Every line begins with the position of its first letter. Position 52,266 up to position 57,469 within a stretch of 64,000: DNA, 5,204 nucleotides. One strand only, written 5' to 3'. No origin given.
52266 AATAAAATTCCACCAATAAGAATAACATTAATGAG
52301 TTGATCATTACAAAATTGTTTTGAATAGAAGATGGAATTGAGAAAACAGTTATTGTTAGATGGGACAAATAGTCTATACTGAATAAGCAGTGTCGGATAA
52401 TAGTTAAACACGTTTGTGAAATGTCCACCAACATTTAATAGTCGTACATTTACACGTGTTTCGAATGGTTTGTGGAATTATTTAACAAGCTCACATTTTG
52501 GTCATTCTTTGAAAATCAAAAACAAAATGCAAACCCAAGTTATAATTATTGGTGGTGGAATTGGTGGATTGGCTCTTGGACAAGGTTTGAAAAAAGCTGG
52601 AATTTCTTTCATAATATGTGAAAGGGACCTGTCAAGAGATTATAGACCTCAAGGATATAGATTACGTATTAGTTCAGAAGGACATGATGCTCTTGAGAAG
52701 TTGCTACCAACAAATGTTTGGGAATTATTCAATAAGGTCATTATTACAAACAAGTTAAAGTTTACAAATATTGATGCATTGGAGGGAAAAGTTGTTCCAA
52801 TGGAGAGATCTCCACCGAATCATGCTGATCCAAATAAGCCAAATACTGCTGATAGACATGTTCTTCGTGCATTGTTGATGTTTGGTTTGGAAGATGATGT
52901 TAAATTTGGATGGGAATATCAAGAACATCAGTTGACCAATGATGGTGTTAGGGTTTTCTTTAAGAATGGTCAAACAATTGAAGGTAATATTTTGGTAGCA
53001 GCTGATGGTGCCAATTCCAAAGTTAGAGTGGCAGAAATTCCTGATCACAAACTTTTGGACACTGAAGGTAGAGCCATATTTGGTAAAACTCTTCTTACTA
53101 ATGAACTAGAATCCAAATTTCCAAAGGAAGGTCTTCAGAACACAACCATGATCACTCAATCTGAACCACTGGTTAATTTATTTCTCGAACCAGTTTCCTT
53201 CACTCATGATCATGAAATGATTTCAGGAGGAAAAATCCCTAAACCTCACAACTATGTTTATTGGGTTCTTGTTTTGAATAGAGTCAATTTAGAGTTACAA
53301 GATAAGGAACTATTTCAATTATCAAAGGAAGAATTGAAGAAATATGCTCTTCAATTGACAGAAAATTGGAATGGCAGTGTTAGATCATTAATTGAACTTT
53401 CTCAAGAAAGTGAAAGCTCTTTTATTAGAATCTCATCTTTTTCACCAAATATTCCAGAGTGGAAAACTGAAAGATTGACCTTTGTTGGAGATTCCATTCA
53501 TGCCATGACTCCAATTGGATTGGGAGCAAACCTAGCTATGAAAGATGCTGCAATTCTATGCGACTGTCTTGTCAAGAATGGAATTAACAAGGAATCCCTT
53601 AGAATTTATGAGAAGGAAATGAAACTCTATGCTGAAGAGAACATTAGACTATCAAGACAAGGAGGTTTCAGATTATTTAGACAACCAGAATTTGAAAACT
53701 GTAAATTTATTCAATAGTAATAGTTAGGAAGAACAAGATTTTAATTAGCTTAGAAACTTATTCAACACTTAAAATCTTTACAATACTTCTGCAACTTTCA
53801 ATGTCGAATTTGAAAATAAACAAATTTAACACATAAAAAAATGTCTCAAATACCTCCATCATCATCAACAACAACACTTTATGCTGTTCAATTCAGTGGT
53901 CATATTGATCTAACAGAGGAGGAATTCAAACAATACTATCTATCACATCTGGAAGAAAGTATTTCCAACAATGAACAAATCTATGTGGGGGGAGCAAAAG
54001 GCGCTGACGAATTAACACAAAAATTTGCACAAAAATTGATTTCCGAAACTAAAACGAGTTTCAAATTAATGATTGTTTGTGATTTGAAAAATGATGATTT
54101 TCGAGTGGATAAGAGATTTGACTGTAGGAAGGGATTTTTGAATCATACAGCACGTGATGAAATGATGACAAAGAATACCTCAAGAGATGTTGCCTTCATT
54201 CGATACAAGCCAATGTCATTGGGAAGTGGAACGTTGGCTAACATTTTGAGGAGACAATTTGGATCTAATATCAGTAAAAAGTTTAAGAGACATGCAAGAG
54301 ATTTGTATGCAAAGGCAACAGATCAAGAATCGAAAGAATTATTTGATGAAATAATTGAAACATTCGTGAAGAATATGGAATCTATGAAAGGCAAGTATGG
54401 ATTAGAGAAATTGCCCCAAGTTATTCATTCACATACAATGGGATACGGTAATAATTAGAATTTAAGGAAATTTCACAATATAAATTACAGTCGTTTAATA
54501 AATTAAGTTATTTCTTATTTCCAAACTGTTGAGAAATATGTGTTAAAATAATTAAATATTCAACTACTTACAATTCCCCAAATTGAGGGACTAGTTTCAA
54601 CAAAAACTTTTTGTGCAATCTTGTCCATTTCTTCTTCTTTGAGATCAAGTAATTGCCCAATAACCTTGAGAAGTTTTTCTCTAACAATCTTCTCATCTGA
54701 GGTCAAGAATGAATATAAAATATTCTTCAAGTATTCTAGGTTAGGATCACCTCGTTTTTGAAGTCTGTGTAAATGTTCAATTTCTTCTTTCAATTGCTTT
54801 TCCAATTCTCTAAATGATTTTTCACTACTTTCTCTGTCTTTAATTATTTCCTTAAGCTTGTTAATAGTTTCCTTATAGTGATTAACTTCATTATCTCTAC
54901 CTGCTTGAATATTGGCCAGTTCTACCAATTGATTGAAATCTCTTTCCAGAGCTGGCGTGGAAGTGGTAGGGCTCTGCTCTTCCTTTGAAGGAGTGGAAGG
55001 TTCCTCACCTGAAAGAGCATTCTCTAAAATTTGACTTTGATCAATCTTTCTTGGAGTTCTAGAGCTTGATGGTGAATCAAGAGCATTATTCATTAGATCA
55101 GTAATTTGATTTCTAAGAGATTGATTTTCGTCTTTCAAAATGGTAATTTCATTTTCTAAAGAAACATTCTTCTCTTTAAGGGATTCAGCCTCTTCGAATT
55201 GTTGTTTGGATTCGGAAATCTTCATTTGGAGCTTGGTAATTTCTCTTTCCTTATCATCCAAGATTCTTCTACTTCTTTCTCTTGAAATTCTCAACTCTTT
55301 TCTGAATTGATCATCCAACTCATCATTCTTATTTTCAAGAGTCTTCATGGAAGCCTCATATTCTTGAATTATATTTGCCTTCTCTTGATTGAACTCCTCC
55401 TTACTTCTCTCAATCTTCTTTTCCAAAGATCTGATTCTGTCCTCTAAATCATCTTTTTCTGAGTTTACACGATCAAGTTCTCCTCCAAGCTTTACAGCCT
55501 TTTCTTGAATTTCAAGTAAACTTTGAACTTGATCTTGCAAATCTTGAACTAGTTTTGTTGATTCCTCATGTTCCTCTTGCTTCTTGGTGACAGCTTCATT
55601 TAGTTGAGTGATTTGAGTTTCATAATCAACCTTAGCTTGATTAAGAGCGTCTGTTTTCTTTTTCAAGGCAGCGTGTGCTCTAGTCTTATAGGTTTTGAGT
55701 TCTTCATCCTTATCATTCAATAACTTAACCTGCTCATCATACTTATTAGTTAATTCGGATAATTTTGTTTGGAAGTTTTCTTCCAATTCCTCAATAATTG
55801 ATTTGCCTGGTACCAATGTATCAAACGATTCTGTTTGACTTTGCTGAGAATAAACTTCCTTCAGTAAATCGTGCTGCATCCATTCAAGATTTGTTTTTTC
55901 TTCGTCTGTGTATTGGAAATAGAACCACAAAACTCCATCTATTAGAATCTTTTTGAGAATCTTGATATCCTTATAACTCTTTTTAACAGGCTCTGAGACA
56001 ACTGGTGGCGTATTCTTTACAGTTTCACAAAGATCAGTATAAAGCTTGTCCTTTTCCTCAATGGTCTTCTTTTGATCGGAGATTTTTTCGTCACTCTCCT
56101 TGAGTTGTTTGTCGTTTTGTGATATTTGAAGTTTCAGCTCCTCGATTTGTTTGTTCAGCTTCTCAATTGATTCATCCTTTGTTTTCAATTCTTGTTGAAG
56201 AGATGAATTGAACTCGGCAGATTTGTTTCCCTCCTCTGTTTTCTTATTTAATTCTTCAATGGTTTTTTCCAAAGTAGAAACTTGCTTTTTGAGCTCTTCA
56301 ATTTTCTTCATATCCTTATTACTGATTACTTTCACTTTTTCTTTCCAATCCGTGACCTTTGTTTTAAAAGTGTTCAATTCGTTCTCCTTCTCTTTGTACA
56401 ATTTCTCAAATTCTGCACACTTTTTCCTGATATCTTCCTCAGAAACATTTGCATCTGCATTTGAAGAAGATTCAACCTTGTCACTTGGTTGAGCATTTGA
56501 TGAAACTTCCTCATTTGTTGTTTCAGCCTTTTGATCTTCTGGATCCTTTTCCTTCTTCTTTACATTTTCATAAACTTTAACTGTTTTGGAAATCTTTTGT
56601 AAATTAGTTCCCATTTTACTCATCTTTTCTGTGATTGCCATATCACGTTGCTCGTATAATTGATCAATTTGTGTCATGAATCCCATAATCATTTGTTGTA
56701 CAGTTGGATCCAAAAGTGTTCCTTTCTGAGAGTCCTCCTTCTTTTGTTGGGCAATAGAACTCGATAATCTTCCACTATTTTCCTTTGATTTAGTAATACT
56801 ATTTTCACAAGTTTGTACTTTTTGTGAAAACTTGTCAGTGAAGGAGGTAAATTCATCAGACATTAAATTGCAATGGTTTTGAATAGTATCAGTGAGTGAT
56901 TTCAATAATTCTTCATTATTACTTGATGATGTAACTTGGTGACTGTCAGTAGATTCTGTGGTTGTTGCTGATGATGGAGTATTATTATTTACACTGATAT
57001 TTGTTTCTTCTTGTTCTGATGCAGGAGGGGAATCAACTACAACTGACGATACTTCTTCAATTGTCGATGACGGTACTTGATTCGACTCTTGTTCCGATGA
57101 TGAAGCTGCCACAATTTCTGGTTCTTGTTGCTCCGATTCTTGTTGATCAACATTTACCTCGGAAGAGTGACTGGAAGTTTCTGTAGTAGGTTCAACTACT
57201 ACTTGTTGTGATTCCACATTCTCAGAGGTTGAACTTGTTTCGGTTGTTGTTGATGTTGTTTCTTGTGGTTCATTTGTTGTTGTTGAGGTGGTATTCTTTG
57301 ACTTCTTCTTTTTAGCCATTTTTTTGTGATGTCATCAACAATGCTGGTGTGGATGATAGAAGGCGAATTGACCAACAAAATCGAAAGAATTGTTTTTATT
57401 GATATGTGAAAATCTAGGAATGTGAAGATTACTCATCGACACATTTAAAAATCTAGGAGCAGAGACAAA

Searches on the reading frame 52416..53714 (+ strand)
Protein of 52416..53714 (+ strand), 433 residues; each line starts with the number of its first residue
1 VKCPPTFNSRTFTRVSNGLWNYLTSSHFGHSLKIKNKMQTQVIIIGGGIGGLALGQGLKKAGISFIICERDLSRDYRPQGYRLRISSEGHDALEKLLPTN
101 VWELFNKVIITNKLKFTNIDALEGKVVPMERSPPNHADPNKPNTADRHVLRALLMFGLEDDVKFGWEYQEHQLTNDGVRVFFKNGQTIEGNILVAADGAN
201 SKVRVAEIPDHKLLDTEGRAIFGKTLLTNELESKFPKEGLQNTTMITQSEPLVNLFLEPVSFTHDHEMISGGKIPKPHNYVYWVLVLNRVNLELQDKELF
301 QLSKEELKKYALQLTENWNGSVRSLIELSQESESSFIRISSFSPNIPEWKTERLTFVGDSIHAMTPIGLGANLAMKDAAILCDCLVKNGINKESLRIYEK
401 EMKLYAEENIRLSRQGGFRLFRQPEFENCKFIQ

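Call 21: search_protein_families(library=pfam, proteins=[window:52416-53714:+], max_evalue=0.001)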
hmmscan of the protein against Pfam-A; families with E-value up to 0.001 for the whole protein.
window:52416-53714:+ (433 aa): 1 family
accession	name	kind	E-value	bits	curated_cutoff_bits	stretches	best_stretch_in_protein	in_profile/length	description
PF01494.25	FAD_binding_3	-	1.5e-17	64.3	22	1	39-410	1-346/349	FAD binding domain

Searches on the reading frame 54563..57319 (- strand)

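Call 21: search_protein_families(library=pfam, proteins=[window:54563-57319:-], max_evalue=0.001)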
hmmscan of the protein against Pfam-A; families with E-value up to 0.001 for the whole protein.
window:54563-57319:- (919 aa): 1 family
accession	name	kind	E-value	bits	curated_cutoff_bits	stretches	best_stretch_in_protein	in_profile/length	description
PF01465.25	GRIP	-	4.6e-15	55.6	24.4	1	859-901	2-44/44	GRIP domain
